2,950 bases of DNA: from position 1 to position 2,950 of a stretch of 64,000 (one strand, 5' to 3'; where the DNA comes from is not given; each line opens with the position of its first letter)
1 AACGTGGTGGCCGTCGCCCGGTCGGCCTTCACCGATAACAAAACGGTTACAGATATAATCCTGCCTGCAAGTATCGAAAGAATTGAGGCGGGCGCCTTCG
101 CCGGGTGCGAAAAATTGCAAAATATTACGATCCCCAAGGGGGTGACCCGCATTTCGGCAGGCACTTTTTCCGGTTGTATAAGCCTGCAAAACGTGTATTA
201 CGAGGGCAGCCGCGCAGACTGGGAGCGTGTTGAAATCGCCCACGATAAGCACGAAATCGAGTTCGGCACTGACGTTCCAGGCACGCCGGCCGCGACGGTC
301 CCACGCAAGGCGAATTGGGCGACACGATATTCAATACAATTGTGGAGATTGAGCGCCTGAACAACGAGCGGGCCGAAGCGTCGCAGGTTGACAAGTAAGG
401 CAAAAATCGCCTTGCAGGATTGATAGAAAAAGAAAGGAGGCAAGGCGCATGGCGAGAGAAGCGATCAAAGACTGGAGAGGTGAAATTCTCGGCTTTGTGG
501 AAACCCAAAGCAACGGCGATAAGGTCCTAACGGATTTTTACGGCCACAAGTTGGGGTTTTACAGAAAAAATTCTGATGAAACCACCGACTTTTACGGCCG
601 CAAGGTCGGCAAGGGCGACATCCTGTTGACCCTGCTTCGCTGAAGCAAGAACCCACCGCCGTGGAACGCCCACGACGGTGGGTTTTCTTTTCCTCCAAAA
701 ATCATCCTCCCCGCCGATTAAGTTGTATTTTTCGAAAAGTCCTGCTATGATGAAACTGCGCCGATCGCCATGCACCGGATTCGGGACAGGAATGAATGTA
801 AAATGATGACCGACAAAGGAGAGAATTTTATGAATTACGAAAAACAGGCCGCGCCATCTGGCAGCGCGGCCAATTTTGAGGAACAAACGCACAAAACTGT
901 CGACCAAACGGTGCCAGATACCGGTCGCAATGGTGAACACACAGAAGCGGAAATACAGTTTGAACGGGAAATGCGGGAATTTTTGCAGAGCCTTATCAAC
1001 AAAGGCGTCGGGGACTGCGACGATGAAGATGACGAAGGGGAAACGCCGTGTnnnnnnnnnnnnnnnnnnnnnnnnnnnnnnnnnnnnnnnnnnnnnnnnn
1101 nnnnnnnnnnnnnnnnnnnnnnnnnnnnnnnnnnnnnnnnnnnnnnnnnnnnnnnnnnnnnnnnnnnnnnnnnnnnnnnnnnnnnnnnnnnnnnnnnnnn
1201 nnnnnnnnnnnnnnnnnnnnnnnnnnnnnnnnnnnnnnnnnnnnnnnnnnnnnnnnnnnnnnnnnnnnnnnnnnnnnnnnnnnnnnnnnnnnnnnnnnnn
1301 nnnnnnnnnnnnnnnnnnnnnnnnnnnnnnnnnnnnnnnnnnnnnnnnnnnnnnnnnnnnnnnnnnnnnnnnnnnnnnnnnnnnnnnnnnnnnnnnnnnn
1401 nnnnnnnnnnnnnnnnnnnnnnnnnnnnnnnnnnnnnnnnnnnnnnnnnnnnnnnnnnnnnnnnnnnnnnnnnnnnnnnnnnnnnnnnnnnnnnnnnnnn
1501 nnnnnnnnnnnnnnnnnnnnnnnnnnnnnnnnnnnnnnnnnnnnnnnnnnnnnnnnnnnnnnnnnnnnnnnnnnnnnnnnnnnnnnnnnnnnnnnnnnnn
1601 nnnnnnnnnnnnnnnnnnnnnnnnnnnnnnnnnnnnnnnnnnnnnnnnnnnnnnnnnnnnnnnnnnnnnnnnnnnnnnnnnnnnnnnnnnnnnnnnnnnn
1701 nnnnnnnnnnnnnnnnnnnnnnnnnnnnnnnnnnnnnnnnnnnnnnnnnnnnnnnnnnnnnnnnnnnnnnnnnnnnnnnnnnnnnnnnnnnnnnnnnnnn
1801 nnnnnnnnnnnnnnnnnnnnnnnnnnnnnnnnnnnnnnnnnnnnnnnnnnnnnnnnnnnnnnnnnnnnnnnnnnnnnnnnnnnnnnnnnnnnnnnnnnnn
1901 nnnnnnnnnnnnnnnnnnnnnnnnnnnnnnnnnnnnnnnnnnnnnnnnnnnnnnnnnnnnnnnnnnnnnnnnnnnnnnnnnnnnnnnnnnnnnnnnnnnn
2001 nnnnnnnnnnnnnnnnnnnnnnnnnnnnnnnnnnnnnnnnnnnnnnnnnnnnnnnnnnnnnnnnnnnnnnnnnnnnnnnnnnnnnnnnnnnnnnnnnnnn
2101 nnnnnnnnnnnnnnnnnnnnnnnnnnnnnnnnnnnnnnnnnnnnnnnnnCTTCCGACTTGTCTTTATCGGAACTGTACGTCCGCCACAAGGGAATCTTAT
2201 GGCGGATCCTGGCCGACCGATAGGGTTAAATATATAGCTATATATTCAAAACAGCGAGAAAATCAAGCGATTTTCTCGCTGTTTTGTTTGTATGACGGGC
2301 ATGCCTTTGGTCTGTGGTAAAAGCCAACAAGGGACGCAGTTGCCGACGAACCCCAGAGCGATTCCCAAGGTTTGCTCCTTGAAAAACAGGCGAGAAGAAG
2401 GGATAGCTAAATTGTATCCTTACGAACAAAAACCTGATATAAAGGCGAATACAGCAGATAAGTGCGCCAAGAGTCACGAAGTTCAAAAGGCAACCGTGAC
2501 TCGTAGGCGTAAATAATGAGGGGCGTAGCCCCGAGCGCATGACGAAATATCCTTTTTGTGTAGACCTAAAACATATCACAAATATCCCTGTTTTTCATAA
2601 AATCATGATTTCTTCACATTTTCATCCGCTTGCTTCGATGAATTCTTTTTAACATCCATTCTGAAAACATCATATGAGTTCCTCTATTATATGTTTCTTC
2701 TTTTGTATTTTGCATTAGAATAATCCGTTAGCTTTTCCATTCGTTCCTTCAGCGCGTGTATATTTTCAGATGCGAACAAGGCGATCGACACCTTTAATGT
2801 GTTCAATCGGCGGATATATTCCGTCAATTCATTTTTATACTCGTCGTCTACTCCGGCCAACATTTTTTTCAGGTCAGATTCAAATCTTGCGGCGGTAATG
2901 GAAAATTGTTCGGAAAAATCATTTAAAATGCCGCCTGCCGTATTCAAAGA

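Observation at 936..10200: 28-bp imperfect direct repeats bracket a 9.2-kb segment containing the ARH gene and the whole FtsK-like operon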

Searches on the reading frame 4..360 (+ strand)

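Call 8: search_protein_families(library=pfam, proteins=[window:4-360:+], max_evalue=0.01)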
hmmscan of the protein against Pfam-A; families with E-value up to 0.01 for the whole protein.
window:4-360:+ (118 aa): 2 families
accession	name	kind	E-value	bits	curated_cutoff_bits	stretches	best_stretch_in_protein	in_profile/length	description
PF13306.12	LRR_5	-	3.4e-14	53.3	27.7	1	5-67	4-64/127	BspA type Leucine rich repeat region (6 copies)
PF13855.12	LRR_8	-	0.0054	16.9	27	0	4-42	16-55/61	Leucine rich repeat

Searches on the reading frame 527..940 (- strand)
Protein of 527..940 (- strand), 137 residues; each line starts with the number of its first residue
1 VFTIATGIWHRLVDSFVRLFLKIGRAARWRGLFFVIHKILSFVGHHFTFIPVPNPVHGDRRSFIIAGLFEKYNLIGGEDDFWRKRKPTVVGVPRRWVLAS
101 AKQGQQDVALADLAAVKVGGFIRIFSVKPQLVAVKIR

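Call 8: search_protein_families(library=pfam, proteins=[window:527-940:-], max_evalue=0.01)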
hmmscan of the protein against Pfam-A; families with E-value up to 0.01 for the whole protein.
window:527-940:- (137 aa): 0 families

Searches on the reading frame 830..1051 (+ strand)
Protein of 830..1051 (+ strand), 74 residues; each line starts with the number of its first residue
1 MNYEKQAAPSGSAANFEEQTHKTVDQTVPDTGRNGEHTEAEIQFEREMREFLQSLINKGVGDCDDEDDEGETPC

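Call 16: find_encoding_contigs(protein=window:830-1051:+, flank=10000, max_places=10)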
Protein window:830-1051:+ (74 aa): 2 contigs read that carry it; 2 places shown.
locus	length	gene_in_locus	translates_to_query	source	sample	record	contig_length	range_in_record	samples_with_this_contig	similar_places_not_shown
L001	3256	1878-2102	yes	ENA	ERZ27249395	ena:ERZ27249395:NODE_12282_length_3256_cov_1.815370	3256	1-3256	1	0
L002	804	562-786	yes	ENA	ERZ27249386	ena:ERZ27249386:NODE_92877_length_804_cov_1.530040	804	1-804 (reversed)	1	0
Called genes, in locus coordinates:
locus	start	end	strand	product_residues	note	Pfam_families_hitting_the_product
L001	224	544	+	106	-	-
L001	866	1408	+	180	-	PF13306:LRR_5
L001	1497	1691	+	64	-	-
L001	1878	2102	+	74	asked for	-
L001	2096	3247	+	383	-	PF03747:ADP_ribosyl_GH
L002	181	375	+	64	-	-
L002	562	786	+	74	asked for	-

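Call 20: find_homologous_proteins(query=window:830-1051:+, max_evalue=0.01)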
Query window:830-1051:+ (74 aa): 1 proteins with E <= 0.01 among 1 candidates.
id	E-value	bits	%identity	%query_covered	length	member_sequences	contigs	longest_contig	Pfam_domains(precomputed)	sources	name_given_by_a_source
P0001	4.4e-36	140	93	100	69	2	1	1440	-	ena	-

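Call 85: search_protein_representatives(protein=window:830-1051:+)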
Query: 74 residues. Proteins with E-value up to 0.001 (for the whole library): 3; up to 1e-10: 1; up to 1e-30: 1. The best 3 are listed.
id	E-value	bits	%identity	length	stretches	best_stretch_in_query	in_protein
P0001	1.4e-36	139.5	100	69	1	1-74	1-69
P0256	5.7e-05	39.4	33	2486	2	28-65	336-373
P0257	4.7e-04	36.5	48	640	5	31-72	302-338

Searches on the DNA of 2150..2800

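Call 62: search_rna_families(source=window, start=2150, end=2800, threshold=evalue, max_evalue=0.1, show_alignments=1)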
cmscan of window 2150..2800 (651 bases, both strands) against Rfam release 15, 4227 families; matches with E-value up to 0.1: 2.
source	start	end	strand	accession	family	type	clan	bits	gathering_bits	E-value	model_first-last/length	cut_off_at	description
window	2373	2553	+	RF02001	group-II-D1D4-3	Intron;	CL00102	46.8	32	2.7e-08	1-170/170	no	Group II catalytic intron D1-D4-3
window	2239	2294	+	RF00979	mir-553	Gene; miRNA;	-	26.5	82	0.0089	1-62/62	no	mir-553 microRNA precursor family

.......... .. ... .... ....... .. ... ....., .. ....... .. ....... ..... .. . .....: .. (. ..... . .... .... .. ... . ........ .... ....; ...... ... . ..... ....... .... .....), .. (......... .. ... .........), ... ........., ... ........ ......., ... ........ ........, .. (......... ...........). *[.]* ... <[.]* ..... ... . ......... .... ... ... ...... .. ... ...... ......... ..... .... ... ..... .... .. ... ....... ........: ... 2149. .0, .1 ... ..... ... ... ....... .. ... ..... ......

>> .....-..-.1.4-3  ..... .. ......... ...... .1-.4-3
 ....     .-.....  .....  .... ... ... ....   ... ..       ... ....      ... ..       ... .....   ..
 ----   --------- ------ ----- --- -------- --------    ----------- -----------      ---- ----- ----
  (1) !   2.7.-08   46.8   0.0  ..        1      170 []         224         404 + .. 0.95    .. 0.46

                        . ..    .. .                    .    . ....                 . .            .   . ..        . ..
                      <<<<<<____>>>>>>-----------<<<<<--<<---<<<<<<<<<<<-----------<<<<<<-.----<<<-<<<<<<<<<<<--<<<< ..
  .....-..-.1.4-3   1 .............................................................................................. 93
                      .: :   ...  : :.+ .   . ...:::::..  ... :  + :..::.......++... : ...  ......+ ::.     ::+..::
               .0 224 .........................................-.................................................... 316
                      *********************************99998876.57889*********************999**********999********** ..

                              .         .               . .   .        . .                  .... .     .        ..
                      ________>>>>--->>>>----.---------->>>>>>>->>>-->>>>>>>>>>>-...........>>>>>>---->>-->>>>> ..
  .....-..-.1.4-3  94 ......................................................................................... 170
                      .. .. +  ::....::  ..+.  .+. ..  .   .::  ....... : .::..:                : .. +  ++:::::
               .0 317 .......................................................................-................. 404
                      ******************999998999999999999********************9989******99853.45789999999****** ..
